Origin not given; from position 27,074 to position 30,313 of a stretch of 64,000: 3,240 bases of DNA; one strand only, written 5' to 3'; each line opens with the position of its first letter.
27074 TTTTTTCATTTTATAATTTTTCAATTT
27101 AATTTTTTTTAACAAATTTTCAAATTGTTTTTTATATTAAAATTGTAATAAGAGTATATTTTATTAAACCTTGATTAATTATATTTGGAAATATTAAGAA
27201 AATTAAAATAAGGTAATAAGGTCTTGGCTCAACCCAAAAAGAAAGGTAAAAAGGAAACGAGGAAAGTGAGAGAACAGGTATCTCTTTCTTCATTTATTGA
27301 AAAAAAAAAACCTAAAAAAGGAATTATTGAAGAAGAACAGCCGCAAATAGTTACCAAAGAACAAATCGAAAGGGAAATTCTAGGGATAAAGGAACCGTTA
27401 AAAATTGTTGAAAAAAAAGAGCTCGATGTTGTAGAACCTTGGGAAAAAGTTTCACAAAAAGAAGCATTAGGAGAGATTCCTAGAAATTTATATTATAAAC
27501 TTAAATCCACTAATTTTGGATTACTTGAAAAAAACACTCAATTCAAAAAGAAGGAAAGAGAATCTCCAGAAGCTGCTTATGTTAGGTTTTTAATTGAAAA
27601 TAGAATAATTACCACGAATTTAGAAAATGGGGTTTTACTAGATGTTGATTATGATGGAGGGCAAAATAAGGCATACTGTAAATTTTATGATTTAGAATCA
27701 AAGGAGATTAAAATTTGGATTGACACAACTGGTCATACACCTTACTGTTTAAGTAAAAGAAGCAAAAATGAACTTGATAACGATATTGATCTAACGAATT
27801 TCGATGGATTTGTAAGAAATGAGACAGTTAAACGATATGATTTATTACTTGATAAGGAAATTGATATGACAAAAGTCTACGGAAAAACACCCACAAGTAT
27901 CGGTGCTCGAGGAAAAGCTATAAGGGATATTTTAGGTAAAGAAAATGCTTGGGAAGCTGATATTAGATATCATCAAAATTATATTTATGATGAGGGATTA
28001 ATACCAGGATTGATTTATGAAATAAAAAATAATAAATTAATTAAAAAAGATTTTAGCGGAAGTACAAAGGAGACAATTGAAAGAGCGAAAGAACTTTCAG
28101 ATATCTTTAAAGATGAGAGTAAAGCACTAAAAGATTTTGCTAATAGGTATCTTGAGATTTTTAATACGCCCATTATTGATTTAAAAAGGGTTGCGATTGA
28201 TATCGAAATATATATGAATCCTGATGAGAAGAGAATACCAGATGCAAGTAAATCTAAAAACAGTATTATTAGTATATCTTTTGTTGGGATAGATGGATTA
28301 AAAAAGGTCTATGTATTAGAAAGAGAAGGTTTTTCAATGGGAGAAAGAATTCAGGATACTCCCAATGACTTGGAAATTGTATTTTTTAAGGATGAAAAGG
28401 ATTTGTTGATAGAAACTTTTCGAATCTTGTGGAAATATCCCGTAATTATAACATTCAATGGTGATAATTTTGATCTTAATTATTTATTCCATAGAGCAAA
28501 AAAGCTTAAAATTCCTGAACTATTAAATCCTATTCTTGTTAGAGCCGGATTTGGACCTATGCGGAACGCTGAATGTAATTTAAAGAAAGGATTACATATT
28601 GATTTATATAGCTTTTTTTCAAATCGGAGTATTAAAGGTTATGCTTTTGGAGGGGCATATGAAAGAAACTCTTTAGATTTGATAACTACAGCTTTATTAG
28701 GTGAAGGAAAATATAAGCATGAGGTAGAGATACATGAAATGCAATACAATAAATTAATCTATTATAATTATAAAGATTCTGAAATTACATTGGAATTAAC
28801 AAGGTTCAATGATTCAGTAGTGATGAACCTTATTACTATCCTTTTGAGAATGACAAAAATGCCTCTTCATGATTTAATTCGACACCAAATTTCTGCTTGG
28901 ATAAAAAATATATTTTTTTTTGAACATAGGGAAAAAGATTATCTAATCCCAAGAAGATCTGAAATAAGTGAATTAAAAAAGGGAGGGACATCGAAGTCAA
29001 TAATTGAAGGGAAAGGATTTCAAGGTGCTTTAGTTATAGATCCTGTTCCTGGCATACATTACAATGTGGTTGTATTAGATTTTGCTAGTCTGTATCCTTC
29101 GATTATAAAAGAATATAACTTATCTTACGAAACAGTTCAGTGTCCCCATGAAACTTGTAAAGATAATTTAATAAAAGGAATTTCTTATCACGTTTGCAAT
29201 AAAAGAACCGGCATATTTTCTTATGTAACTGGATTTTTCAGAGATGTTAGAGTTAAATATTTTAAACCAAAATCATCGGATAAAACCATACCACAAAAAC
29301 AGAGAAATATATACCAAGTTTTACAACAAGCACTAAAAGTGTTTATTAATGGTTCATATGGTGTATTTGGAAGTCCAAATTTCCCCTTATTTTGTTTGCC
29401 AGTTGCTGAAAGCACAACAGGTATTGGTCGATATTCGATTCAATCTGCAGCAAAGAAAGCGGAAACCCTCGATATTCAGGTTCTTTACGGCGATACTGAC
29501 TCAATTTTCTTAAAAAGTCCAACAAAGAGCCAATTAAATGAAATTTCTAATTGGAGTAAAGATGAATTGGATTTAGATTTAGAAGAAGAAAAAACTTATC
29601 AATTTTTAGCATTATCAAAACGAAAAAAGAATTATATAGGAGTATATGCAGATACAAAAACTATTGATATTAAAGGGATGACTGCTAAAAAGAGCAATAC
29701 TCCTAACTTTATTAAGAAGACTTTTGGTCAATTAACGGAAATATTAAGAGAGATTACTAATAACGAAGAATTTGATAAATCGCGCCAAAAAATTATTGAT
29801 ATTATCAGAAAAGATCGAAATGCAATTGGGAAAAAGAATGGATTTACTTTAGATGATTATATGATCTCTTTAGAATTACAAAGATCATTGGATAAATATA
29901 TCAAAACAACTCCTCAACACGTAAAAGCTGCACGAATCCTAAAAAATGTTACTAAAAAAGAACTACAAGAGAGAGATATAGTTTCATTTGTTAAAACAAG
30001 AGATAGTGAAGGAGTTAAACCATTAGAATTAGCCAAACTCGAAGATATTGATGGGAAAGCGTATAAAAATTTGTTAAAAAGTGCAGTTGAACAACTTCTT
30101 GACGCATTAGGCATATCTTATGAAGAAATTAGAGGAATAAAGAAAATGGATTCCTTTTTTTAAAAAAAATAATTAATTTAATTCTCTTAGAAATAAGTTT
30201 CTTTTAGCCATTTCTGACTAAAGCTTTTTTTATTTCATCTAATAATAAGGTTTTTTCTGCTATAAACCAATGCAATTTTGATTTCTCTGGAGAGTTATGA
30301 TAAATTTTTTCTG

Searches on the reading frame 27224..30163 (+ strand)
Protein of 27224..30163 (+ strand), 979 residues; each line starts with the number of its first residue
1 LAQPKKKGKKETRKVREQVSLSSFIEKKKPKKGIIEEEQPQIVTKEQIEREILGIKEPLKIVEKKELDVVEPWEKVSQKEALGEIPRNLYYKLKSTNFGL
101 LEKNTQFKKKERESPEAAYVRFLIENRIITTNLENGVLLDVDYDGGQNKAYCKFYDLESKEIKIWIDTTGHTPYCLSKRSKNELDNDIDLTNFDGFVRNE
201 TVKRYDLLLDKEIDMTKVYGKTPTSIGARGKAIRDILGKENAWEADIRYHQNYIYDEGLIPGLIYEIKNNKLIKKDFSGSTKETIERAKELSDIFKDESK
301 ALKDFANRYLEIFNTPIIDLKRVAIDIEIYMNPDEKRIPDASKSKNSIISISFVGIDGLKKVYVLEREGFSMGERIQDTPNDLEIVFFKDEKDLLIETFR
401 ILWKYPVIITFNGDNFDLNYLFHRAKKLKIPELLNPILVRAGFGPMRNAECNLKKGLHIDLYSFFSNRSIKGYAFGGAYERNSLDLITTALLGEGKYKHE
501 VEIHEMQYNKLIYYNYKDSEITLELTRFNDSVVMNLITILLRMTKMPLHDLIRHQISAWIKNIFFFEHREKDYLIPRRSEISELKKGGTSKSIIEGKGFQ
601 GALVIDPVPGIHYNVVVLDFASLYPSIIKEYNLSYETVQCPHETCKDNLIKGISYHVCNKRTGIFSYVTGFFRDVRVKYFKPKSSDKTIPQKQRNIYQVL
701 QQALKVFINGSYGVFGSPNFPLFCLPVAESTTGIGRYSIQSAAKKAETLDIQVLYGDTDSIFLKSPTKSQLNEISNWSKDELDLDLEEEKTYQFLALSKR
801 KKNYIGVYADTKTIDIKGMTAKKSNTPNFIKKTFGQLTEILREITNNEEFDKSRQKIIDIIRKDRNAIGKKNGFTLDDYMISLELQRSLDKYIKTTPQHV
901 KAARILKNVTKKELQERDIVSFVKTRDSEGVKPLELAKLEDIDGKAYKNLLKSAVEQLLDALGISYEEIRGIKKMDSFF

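Call 15: search_protein_families(library=ncbifam, proteins=[window:27224-30163:+], max_evalue=0.01)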
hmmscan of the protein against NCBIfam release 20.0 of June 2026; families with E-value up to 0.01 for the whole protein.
window:27224-30163:+ (979 aa): 9 families
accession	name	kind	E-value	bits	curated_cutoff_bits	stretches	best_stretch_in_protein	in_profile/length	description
NF004417.0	PRK05761.1-3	equivalog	3.7e-285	948.2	780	1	126-975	28-857/858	DNA-directed DNA polymerase I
NF004419.0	PRK05761.1-5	equivalog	5.6e-280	931.3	1285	1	113-978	90-929/932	DNA-directed DNA polymerase I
NF004415.0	PRK05761.1-1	equivalog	6.4e-236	785.3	1289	1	103-979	17-874/883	DNA-directed DNA polymerase I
NF004421.0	PRK05762.1-2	equivalog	6.1e-35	120.7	570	1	368-970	191-788/795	DNA polymerase II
TIGR00592.1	pol2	superfamily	1.6e-34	119.2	239.95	1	563-948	758-1153/1176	DNA polymerase (pol2)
NF004418.0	PRK05761.1-4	subfamily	9.2e-27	93.6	692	1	539-970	267-701/717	type B DNA-directed DNA polymerase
NF004416.0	PRK05761.1-2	equivalog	1.2e-25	90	516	2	692-975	385-661/665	type B DNA-directed DNA polymerase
NF004422.0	PRK05762.1-4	equivalog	7.7e-22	77.4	1103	1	345-764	165-556/789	DNA polymerase II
NF004420.0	PRK05762.1-1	equivalog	3.4e-16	59.1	1435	1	381-936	191-742/783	DNA polymerase II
